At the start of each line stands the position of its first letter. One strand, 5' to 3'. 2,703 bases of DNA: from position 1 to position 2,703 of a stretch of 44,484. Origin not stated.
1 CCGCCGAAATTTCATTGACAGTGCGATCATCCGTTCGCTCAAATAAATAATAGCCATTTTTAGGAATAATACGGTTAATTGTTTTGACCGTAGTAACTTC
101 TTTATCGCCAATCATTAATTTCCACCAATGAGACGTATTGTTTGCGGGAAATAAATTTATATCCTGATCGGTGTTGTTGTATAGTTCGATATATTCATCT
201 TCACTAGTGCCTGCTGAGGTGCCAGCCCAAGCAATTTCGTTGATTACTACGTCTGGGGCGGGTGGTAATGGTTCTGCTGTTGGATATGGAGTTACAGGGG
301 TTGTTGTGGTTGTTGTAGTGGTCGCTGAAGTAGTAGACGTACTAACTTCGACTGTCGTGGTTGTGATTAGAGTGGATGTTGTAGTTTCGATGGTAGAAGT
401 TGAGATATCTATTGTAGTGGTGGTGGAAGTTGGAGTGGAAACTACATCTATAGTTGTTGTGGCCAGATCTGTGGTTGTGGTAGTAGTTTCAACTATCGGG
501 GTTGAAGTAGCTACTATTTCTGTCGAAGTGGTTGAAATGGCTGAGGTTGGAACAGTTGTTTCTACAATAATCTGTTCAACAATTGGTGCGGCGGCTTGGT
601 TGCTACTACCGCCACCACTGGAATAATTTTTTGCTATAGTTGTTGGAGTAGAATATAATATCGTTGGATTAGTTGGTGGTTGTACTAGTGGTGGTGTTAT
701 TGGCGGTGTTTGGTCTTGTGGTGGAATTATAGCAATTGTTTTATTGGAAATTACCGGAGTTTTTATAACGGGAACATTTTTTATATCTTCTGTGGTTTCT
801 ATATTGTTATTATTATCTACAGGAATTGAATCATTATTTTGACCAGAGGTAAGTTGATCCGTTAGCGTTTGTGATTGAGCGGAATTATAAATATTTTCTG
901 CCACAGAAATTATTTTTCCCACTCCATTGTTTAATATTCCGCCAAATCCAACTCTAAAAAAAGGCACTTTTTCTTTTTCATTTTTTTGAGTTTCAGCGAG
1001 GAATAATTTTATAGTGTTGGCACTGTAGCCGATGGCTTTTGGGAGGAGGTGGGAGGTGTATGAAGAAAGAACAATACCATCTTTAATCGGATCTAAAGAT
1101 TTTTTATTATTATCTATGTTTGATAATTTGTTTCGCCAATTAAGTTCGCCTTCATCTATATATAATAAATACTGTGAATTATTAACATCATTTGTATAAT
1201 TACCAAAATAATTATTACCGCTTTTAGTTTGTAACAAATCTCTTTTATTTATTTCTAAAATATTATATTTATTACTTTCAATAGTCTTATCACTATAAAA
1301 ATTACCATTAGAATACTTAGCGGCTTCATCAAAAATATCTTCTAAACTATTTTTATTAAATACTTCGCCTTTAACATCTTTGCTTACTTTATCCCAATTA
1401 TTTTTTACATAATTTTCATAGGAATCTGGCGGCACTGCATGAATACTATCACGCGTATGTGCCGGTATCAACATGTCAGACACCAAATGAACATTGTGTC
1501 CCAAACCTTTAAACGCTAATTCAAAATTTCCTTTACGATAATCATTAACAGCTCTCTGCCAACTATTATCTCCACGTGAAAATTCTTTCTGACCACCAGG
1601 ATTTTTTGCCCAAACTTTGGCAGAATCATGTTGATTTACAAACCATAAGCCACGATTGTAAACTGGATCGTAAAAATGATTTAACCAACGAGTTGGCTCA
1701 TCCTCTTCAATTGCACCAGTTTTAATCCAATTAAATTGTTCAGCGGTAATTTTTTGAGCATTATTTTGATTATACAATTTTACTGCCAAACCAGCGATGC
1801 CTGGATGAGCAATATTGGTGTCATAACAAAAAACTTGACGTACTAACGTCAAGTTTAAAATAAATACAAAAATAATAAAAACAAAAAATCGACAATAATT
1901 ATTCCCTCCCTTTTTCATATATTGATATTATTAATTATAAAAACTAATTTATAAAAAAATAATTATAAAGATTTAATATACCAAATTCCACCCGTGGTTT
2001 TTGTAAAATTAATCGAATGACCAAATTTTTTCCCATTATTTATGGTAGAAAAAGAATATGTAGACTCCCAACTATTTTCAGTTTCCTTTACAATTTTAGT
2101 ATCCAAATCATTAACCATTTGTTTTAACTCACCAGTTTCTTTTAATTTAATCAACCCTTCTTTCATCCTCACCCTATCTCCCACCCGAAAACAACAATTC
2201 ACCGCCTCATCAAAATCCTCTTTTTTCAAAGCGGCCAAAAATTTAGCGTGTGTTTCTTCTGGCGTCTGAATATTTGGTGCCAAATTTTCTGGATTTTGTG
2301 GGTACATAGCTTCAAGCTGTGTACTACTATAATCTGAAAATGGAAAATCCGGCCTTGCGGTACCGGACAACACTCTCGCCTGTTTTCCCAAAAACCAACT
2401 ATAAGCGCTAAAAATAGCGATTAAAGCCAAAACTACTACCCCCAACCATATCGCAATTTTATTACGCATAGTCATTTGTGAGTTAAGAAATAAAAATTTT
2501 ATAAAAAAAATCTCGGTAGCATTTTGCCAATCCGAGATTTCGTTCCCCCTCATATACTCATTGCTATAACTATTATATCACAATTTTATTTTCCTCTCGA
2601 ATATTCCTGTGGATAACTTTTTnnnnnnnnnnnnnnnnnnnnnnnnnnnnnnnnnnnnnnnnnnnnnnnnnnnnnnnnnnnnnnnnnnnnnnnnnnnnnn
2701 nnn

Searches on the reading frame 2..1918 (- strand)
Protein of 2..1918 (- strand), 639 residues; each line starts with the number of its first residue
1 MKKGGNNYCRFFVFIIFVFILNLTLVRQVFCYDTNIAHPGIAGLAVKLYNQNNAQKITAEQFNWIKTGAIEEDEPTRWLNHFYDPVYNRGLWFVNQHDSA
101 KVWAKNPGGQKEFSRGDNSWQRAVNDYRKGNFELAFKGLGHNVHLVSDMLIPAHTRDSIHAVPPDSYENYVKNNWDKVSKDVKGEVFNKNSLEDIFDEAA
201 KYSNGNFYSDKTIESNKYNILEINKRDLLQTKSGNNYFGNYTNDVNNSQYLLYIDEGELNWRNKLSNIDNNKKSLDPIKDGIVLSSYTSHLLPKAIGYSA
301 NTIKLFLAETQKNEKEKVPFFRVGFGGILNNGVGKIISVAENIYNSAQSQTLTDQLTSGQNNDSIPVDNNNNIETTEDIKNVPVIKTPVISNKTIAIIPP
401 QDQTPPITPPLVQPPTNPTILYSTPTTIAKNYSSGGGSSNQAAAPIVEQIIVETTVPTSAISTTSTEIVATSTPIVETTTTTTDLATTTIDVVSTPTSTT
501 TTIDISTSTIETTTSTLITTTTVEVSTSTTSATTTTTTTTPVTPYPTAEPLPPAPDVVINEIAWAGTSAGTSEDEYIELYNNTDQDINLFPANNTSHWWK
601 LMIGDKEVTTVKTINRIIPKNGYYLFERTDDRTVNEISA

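Call 5: search_protein_families(library=pfam, proteins=[window:2-1918:-], max_evalue=0.001)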
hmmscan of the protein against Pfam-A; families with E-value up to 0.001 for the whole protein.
window:2-1918:- (639 aa): 1 family
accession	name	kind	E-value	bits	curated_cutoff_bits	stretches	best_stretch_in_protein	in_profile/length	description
PF00932.25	LTD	-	3e-05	24.8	34.3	1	553-589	4-37/109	Lamin Tail Domain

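Call 9: search_protein_families(library=ncbifam, proteins=[window:2-1918:-], max_evalue=0.01)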
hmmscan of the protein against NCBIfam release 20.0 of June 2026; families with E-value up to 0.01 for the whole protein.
window:2-1918:- (639 aa): 0 families

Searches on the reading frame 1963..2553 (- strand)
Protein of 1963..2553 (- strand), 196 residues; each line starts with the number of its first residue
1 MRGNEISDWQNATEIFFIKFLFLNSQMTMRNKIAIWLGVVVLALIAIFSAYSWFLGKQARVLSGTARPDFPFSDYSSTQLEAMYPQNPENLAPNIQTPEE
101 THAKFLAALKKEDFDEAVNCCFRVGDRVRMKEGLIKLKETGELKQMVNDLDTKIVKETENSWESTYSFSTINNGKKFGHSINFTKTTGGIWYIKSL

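Call 5: search_protein_families(library=pfam, proteins=[window:1963-2553:-], max_evalue=0.001)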
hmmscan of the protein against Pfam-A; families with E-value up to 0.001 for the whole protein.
window:1963-2553:- (196 aa): 0 families

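Call 9: search_protein_families(library=ncbifam, proteins=[window:1963-2553:-], max_evalue=0.01)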
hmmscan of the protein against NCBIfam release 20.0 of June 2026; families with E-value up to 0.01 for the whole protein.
window:1963-2553:- (196 aa): 1 family
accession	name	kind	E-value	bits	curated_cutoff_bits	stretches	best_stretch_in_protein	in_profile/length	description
NF005097.0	PRK06525.1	equivalog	0.0007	18.4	430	1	14-68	391-445/480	hydrogenase 4 subunit D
